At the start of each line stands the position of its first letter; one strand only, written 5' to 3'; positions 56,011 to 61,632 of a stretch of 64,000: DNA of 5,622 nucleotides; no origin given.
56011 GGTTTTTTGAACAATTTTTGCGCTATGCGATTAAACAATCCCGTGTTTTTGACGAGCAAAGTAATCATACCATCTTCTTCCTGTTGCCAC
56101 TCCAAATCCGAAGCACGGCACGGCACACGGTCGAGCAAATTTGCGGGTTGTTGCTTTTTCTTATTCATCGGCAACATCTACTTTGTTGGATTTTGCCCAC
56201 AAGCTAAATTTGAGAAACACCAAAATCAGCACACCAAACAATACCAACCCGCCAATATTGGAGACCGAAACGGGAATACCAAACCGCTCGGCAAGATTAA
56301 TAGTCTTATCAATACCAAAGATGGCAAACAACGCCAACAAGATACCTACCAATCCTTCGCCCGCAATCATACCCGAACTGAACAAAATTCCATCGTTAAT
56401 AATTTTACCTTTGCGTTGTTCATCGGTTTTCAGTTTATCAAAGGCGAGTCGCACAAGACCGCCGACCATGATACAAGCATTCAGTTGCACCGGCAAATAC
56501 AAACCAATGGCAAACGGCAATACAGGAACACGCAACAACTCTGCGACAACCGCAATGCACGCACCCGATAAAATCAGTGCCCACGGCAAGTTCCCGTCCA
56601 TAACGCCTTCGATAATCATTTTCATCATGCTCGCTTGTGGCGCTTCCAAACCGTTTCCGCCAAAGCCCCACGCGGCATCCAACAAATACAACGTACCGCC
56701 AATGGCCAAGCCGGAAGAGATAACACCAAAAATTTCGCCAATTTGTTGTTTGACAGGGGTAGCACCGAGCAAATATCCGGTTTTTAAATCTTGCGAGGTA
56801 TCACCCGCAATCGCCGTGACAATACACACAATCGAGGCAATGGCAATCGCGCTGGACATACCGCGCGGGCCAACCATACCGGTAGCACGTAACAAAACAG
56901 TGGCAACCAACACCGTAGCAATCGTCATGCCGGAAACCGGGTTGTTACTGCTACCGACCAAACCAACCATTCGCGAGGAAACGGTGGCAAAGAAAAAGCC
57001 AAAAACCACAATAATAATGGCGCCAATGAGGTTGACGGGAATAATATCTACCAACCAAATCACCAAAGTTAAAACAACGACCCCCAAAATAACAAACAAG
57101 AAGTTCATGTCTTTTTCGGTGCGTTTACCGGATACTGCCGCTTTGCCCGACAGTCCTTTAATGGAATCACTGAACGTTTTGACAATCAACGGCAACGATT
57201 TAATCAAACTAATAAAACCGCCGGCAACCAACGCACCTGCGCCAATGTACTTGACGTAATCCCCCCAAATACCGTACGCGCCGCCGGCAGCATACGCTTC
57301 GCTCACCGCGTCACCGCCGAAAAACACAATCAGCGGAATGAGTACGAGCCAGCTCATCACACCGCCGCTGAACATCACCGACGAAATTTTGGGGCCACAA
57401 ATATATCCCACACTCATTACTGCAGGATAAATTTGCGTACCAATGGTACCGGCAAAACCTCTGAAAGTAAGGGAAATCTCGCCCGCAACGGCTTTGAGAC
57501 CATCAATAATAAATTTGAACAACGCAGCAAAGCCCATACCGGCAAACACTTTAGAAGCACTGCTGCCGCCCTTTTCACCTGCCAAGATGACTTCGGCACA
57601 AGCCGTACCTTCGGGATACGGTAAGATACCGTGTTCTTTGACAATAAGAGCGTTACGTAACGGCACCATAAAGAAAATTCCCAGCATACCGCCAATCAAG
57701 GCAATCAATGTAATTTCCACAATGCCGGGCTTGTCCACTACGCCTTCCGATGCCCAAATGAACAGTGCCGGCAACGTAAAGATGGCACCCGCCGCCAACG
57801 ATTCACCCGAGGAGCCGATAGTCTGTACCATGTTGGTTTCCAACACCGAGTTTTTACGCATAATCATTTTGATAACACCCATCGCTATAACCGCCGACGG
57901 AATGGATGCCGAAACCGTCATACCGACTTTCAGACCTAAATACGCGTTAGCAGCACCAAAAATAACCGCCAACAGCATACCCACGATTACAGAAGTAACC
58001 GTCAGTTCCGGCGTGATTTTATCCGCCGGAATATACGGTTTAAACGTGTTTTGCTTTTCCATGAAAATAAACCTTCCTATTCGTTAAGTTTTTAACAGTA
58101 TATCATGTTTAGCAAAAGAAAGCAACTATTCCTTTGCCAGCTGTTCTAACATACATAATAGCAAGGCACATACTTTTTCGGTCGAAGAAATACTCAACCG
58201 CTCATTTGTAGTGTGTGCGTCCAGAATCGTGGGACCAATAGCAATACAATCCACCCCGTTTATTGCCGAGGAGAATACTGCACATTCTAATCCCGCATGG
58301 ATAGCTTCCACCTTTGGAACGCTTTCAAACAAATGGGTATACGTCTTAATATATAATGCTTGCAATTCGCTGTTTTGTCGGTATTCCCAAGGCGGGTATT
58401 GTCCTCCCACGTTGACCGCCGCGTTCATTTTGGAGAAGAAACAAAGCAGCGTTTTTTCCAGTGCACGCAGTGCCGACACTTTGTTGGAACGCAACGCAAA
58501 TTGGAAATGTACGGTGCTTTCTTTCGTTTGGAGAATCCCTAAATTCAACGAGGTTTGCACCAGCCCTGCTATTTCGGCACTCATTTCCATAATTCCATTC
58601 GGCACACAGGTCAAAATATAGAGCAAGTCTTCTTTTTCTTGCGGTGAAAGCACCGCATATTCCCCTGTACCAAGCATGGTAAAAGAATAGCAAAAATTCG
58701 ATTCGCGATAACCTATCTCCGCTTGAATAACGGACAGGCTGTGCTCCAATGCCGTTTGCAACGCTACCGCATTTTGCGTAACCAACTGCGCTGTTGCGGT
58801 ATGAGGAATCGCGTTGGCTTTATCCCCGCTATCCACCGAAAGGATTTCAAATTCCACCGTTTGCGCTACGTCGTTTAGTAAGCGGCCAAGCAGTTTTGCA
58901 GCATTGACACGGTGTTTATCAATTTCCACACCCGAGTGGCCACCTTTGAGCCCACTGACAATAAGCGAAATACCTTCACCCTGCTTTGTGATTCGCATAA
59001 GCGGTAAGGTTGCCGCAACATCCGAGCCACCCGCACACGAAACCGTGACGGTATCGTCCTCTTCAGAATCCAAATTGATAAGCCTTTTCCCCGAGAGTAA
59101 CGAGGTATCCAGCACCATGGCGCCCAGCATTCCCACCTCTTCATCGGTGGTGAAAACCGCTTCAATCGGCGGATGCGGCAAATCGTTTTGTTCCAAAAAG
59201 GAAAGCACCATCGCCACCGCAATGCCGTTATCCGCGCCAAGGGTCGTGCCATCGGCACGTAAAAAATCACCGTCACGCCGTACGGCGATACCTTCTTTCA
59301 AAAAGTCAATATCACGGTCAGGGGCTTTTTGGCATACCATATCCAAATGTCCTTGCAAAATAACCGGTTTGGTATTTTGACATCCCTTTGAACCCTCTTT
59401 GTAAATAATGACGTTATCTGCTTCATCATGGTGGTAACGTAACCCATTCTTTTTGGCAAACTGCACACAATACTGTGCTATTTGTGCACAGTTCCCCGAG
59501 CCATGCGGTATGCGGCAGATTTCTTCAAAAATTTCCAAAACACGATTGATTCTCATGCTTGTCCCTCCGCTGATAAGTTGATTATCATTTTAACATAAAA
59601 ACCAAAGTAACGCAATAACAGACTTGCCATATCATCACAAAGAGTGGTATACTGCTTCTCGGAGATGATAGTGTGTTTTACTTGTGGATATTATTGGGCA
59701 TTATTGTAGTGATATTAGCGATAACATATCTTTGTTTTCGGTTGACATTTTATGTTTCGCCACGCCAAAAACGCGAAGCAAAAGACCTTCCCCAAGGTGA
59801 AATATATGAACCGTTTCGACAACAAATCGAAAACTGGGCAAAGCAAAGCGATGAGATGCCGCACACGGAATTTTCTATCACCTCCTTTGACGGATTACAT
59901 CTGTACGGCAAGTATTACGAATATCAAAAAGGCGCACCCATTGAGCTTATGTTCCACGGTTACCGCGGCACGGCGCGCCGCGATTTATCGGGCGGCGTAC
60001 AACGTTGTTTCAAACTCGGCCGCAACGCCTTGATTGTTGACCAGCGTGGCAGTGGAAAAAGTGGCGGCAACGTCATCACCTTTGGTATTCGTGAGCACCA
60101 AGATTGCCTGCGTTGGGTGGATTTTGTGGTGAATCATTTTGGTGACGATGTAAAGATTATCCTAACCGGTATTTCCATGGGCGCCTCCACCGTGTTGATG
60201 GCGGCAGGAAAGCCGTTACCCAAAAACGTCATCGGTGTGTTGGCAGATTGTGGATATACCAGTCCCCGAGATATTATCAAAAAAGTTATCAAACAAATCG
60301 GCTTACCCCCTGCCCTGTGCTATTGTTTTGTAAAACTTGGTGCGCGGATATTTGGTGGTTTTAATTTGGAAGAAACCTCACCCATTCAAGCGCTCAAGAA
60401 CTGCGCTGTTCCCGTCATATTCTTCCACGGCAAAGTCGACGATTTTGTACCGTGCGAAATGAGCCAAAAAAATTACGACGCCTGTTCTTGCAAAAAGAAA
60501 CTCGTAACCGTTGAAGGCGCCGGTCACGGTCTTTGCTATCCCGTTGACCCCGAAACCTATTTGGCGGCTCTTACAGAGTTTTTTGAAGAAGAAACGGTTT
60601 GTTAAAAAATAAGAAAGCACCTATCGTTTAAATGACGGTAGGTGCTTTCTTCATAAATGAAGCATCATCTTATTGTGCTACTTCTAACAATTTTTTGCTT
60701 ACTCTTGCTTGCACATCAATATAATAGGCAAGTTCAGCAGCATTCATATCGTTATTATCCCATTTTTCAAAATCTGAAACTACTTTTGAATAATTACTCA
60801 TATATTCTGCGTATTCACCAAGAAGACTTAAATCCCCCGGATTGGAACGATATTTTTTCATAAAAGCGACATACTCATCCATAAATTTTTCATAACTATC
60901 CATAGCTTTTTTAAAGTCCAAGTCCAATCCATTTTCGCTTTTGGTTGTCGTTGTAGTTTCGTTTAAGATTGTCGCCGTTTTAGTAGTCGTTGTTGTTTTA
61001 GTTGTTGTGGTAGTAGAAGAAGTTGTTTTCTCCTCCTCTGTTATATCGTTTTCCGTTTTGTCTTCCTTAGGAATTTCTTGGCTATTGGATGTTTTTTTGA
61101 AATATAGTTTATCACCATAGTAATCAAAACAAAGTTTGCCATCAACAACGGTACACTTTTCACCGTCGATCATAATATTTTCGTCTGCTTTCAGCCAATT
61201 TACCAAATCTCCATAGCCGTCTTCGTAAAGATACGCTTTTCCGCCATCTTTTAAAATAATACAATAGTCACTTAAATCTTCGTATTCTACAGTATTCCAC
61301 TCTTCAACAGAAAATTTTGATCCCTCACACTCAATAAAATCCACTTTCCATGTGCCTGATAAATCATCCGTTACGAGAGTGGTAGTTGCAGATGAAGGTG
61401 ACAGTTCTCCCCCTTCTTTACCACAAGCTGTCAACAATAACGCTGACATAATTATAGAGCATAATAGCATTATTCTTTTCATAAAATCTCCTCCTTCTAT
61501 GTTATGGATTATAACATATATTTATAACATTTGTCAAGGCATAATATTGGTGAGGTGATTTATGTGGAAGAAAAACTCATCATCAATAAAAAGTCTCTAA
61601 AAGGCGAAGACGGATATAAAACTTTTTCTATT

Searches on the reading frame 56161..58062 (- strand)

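Call 75: search_protein_families(library=pfam, proteins=[window:56161-58062:-], max_evalue=0.0001)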
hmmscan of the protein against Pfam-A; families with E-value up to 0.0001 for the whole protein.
window:56161-58062:- (633 aa): 1 family
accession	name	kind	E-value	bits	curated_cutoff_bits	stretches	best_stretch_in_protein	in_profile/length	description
PF03169.20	OPT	-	6.9e-88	296.3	25.8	1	19-579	1-622/623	OPT oligopeptide transporter protein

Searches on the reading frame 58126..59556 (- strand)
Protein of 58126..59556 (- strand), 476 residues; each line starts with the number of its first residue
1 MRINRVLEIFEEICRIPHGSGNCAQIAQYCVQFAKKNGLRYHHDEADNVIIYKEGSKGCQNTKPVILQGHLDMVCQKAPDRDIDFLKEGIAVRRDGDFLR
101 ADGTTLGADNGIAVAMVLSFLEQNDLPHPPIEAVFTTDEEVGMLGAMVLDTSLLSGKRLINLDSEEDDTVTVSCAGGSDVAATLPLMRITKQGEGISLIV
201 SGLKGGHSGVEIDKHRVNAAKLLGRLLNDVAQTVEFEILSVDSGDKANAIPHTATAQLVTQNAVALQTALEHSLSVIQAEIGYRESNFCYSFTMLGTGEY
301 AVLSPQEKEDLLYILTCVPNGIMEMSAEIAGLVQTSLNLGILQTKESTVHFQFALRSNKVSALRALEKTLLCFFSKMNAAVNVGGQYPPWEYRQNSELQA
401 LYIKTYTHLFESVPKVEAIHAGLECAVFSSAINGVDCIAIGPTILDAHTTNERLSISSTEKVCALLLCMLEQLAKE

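Call 75: search_protein_families(library=pfam, proteins=[window:58126-59556:-], max_evalue=0.0001)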
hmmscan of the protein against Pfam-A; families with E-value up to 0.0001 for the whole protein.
window:58126-59556:- (476 aa): 2 families
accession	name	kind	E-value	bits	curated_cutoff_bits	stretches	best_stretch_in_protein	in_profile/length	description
PF01546.33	Peptidase_M20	-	9.3e-11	42.4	24.6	1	66-471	1-205/206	Peptidase family M20/M25/M40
PF07687.19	M20_dimer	-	1.2e-06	28.9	21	1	201-258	4-78/107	Peptidase dimerisation domain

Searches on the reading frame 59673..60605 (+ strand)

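Call 44: search_protein_families(library=pfam, proteins=[window:59673-60605:+], max_evalue=0.001)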
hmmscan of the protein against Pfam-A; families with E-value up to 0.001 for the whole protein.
window:59673-60605:+ (310 aa): 7 families
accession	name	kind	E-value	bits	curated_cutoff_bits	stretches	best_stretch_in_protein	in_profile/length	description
PF12146.15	Hydrolase_4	-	3.4e-11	43.3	27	1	93-181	9-97/239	Serine aminopeptidase, S33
PF00561.26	Abhydrolase_1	-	1e-08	35.6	25.8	1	109-204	19-112/245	alpha/beta hydrolase fold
PF00326.27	Peptidase_S9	-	2.1e-07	31.1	22.6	0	233-306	130-208/213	Prolyl oligopeptidase family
PF12697.13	Abhydrolase_6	-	8.1e-07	30.4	26.3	1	110-196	11-96/217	Alpha/beta hydrolase family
PF02129.25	Peptidase_S15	-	3.1e-06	27.5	23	1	112-183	47-118/262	X-Pro dipeptidyl-peptidase (S15 family)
PF02230.22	Abhydrolase_2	-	2.2e-05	24.8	23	0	223-289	132-203/217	Phospholipase/Carboxylesterase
PF20434.5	BD-FAE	-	0.0004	20.4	26.8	0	233-266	177-210/215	BD-FAE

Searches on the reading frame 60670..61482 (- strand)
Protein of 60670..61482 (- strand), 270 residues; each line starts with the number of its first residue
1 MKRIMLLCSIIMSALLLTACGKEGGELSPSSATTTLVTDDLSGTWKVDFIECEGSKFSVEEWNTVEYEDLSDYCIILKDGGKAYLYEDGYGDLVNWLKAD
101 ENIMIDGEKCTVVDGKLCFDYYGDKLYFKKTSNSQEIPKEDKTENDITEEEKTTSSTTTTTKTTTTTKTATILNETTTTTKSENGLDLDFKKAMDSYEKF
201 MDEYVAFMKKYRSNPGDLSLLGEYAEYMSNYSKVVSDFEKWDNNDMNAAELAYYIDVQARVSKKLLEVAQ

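Call 75: search_protein_families(library=pfam, proteins=[window:60670-61482:-], max_evalue=0.0001)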
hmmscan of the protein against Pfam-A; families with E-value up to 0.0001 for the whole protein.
window:60670-61482:- (270 aa): 1 family
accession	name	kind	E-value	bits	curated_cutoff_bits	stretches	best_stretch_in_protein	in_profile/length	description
PF20234.3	DUF6591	-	2.2e-42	145.9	27.1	1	138-269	96-228/228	Family of unknown function (DUF6591)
